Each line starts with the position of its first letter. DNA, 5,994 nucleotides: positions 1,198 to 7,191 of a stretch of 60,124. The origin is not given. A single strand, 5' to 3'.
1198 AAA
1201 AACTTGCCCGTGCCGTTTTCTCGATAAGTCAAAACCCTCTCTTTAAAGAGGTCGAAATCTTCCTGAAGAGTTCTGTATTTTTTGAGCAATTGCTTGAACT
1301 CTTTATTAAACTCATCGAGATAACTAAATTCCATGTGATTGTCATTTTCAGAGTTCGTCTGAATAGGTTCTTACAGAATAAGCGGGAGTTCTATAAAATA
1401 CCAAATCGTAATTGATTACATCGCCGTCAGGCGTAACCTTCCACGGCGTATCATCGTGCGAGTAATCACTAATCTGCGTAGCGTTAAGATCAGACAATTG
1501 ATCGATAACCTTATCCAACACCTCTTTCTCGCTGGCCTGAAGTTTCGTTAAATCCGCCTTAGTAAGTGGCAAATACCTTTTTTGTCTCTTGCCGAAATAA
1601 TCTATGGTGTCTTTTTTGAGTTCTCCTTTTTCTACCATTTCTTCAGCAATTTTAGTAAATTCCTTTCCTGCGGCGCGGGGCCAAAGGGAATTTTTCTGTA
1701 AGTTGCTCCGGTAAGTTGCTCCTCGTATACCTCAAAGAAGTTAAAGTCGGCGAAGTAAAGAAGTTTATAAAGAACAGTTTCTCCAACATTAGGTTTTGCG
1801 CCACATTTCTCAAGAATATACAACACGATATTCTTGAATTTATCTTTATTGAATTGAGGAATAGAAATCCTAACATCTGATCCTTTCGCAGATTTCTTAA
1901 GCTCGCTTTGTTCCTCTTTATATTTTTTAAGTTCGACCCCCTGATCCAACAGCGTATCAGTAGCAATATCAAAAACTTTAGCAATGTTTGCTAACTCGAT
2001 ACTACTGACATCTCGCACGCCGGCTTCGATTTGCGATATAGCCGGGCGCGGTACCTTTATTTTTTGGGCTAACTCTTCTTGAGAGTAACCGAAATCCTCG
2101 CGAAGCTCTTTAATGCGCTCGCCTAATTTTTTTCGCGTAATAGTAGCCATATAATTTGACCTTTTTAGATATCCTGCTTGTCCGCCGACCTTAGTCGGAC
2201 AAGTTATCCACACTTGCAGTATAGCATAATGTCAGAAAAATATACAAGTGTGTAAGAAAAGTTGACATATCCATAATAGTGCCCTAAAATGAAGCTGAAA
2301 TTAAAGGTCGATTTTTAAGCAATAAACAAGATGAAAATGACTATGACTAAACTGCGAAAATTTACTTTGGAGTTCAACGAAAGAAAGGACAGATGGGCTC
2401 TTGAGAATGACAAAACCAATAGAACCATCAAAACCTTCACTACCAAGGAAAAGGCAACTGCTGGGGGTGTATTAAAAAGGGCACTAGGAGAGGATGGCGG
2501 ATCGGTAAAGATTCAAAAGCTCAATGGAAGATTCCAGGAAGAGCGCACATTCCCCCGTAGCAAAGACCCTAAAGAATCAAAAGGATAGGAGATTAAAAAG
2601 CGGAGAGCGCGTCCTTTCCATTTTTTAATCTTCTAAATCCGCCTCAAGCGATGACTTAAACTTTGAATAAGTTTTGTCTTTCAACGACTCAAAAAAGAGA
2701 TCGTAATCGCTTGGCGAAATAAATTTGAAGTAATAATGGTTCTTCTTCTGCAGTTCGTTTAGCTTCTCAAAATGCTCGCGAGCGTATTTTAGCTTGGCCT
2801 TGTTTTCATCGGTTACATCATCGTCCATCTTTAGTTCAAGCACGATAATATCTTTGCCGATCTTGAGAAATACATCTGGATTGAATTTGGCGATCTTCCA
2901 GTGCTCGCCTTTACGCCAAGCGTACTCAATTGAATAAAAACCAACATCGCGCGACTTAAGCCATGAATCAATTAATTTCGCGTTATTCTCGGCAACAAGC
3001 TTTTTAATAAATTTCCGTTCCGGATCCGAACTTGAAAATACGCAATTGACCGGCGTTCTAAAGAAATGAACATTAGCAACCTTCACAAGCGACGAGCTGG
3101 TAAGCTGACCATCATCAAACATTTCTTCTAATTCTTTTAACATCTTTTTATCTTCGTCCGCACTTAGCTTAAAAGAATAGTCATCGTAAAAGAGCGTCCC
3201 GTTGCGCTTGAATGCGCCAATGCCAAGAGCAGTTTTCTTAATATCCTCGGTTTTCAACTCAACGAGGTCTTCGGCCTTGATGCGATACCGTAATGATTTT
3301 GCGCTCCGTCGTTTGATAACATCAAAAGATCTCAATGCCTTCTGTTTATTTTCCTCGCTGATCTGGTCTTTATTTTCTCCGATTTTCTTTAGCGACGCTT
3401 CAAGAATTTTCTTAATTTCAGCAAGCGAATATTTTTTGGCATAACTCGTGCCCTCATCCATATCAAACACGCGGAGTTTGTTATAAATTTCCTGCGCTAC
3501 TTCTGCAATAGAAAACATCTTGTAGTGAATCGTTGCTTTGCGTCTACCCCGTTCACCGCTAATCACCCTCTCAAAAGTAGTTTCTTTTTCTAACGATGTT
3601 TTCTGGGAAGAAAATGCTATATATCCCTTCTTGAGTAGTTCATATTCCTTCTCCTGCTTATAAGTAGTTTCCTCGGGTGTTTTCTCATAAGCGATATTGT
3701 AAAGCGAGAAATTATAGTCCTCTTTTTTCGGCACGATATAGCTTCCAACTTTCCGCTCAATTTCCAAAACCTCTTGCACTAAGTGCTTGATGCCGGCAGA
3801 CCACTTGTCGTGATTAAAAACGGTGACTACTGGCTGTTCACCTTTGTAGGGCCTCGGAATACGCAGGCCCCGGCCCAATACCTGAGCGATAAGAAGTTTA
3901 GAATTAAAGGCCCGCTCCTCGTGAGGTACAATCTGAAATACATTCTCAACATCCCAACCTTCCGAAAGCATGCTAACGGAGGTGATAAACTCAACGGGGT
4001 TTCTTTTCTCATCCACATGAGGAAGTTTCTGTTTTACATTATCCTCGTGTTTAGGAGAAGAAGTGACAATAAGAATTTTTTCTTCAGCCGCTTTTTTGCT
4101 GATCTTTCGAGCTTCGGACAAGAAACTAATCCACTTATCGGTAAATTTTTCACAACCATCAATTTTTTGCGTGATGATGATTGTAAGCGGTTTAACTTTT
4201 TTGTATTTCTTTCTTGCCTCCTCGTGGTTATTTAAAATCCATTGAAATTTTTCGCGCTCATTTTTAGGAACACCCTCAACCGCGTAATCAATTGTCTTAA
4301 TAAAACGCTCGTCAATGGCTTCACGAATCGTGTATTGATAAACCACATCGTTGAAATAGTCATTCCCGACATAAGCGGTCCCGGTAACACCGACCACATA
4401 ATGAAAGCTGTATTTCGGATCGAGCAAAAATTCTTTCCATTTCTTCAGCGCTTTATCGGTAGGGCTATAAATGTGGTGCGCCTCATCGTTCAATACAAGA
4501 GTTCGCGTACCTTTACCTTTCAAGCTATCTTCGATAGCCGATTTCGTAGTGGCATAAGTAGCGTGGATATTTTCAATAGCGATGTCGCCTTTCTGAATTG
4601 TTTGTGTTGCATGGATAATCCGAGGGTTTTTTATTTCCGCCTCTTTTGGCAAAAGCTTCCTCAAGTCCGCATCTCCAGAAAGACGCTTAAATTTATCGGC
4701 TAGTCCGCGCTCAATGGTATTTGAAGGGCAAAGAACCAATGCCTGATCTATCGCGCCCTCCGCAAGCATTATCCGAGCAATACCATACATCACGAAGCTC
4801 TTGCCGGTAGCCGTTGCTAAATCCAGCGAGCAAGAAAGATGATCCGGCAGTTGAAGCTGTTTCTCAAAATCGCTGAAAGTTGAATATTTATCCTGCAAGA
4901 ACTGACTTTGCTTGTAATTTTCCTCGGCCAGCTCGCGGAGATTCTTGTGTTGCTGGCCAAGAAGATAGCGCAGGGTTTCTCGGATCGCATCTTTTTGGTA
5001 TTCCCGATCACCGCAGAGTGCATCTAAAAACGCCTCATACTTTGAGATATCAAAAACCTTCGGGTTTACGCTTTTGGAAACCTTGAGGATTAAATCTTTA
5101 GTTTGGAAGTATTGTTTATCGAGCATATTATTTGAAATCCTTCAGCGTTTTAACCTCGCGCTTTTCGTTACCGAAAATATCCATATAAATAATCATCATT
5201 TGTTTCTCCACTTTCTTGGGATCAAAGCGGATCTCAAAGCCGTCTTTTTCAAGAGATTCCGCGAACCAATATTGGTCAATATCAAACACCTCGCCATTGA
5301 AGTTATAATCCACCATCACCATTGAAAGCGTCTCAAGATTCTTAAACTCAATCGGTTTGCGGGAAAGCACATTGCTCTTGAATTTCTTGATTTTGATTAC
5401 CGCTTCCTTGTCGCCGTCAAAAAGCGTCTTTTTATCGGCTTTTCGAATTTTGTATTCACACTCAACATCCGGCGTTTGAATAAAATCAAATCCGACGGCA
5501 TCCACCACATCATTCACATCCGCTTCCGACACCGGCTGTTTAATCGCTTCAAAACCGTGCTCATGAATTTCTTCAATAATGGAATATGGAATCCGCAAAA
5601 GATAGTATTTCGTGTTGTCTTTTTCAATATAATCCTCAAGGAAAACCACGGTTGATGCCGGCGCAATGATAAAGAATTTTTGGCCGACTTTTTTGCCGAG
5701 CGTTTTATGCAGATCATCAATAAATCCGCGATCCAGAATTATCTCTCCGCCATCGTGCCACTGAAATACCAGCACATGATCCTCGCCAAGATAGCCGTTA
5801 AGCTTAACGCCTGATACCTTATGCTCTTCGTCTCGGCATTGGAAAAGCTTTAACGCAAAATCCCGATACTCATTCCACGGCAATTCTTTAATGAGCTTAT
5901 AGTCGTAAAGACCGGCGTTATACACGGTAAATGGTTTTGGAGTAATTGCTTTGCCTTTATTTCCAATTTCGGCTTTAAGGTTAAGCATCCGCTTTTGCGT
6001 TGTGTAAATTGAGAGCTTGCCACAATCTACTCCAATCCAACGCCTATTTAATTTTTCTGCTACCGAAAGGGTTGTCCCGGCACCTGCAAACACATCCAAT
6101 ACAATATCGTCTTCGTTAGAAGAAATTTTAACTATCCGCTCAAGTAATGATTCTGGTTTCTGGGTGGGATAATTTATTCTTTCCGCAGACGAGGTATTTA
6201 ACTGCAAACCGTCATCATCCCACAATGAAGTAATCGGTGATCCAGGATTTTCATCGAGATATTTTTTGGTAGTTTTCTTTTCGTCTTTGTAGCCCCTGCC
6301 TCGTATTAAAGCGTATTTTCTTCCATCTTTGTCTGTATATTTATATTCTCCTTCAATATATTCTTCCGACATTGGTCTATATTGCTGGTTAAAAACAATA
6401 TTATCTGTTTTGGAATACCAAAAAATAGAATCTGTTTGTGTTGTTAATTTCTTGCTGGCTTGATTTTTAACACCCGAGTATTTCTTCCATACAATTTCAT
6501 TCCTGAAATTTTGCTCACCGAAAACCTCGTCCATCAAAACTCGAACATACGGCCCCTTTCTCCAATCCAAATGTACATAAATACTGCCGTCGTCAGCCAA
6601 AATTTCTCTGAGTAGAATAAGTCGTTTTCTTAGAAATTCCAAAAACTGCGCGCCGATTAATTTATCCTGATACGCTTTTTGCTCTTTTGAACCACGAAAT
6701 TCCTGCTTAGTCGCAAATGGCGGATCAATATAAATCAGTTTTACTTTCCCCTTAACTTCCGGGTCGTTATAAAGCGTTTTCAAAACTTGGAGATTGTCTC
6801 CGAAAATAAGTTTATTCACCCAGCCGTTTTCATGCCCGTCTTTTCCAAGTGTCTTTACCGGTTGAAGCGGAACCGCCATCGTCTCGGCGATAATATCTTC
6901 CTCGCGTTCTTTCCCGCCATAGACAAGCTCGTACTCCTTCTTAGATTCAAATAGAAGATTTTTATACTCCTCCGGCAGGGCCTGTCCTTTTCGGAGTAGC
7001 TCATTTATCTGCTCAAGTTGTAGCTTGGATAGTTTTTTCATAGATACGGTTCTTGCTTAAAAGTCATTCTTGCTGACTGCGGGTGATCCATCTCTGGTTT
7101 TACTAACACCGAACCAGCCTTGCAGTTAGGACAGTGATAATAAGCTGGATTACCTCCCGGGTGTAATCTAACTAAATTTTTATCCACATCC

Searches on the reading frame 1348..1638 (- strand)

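Call 48: search_protein_families(library=pfam, proteins=[window:1348-1638:-], max_evalue=0.01)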
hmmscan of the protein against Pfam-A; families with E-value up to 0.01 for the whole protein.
window:1348-1638:- (96 aa): 1 family
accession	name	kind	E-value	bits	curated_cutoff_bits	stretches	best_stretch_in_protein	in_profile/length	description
PF13274.11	SocA_Panacea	-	2.5e-09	38.5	25.7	1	17-67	58-113/113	Antitoxin SocA-like, Panacea domain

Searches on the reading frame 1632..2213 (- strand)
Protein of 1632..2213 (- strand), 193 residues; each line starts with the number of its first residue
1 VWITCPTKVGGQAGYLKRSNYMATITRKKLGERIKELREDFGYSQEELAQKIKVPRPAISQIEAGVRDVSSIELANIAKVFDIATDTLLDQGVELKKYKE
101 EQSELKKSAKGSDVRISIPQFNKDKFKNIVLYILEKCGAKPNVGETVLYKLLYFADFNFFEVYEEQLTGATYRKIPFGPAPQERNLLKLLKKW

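Call 47: search_protein_families(library=phrogs, proteins=[window:1632-2213:-], max_evalue=0.001)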
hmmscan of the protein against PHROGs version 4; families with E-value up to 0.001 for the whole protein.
window:1632-2213:- (193 aa): 23 families
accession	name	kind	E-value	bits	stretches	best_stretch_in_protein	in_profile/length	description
phrog_8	-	transcription regulation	4.3e-17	63.6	1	22-119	69-150/346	transcriptional regulator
phrog_3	-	transcription regulation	2.3e-13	51.7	1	21-123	80-183/430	transcriptional repressor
phrog_2439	-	transcription regulation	5.4e-12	46.3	1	30-116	8-88/367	transcriptional regulator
phrog_2967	-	transcription regulation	6.4e-10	39.9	1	26-94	7-75/225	transcriptional regulator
phrog_4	-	transcription regulation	2.1e-09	37.9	1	20-94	124-197/400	transcriptional repressor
phrog_5823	-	transcription regulation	1.5e-08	35.2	1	28-97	5-75/404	transcriptional regulator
phrog_1373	-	transcription regulation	1.7e-08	35.7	1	17-103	51-137/166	transcriptional regulator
phrog_2328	-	transcription regulation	8.9e-07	29.7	1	26-86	12-72/128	transcriptional repressor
phrog_9908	-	DNA, RNA and nucleotide metabolism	1.3e-06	28.8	1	23-98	7-82/282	DNA binding protein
phrog_4583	-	transcription regulation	1.7e-06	28.9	1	23-94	4-75/81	transcriptional repressor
phrog_2339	-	DNA, RNA and nucleotide metabolism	2e-06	28.7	1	26-79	22-76/98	HTH DNA binding protein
phrog_1281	-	unknown function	4.2e-06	27.6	1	121-182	5-68/195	-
phrog_7241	-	transcription regulation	3.3e-05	24.9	1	34-89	66-121/122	transcriptional regulator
phrog_955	-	DNA, RNA and nucleotide metabolism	3.7e-05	24.5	1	26-86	21-84/142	HTH DNA binding protein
phrog_1124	-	transcription regulation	3.9e-05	24.3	0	27-82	6-60/177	transcriptional regulator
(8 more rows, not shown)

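Call 48: search_protein_families(library=pfam, proteins=[window:1632-2213:-], max_evalue=0.01)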
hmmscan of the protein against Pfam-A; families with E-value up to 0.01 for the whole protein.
window:1632-2213:- (193 aa): 7 families
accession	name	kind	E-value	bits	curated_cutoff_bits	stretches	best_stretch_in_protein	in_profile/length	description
PF01381.28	HTH_3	-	6.4e-14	52.2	23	1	34-86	1-53/55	Helix-turn-helix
PF12844.13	HTH_19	-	8.6e-09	35.6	30.2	1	31-90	1-60/64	Helix-turn-helix domain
PF13560.12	HTH_31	-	2.1e-08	34.8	27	1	30-86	2-58/64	Helix-turn-helix domain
PF13274.11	SocA_Panacea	-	4.9e-08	34.3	25.7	1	148-188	1-42/113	Antitoxin SocA-like, Panacea domain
PF13744.12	HTH_37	-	0.00026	21.1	27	1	26-66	15-55/80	Helix-turn-helix domain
PF13413.12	HTH_25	-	0.0047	17.2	24.6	1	35-65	3-33/62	Helix-turn-helix domain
PF13443.12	HTH_26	-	0.0058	17.3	22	0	33-89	1-58/63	Cro/C1-type HTH DNA-binding domain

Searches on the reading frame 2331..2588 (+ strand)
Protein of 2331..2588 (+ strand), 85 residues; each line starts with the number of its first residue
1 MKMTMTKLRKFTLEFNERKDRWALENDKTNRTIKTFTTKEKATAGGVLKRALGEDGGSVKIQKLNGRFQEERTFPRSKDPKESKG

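Call 48: search_protein_families(library=pfam, proteins=[window:2331-2588:+], max_evalue=0.01)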
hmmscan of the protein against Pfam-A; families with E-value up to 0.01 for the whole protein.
window:2331-2588:+ (85 aa): 1 family
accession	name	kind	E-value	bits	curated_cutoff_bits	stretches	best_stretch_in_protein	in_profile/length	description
PF09954.14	DUF2188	-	1.3e-08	35.3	22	1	19-74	8-62/62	Uncharacterized protein conserved in bacteria (DUF2188)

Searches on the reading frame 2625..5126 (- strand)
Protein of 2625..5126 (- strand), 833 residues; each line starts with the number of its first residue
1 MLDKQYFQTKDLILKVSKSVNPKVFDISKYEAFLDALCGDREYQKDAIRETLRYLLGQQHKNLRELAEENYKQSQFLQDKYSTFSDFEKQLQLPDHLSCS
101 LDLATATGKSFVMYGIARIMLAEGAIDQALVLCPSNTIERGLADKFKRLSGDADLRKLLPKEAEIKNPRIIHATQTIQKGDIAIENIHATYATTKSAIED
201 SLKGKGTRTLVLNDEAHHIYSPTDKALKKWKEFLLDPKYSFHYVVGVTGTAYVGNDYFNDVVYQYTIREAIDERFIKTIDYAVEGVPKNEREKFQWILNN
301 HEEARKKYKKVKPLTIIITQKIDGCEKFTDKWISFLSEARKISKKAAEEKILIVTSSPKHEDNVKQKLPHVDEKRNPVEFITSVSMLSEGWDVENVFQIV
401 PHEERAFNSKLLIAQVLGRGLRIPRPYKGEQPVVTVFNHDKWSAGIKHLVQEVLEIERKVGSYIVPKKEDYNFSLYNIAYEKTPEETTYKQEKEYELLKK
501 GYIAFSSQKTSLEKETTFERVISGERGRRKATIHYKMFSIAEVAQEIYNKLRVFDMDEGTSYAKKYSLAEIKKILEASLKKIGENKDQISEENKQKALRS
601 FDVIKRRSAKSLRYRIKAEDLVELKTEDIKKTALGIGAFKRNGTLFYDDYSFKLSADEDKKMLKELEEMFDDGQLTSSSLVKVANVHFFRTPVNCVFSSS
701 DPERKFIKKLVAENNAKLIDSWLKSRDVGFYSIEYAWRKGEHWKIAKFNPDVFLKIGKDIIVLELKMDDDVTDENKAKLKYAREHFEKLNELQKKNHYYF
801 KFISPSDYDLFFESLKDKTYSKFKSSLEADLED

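Call 5: search_protein_families(library=pfam, proteins=[window:2625-5126:-])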
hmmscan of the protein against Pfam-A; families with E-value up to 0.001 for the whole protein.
window:2625-5126:- (833 aa): 2 families
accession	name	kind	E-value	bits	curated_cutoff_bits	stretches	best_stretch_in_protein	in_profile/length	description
PF04851.21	ResIII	-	2.5e-13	50.7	22.5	1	41-250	5-161/164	Type III restriction enzyme, res subunit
PF18766.7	SWI2_SNF2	-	3.6e-06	27.2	26.7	1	106-293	28-202/221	SWI2/SNF2 ATPase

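Call 6: find_encoding_contigs(protein=window:2625-5126:-, flank=10000, max_places=6)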
Protein window:2625-5126:- (833 aa): no gene with exactly this product is on record in the collection.

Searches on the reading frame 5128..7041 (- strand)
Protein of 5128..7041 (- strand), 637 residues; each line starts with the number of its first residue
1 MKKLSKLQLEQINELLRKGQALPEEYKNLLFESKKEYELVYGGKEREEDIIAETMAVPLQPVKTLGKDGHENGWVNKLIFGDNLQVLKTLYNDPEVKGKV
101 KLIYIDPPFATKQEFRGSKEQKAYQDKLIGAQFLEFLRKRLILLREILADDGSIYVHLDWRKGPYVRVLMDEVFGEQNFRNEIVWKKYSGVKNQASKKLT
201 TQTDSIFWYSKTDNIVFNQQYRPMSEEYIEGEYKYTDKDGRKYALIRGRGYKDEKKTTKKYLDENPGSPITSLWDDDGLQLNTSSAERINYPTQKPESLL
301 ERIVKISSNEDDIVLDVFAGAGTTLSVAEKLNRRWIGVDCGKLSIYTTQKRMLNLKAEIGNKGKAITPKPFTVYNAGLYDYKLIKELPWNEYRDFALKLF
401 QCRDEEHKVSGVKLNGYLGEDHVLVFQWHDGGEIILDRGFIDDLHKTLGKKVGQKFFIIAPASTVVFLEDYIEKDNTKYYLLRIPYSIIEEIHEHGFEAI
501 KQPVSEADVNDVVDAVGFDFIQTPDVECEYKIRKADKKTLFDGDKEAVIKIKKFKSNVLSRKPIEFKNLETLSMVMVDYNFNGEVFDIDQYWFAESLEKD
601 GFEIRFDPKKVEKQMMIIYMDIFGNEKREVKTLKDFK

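Call 5: search_protein_families(library=pfam, proteins=[window:5128-7041:-])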
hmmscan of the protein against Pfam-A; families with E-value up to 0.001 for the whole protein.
window:5128-7041:- (637 aa): 1 family
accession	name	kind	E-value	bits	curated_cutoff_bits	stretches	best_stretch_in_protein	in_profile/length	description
PF01555.25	N6_N4_Mtase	-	3.7e-50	171.3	26.7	1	100-342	1-213/221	DNA methylase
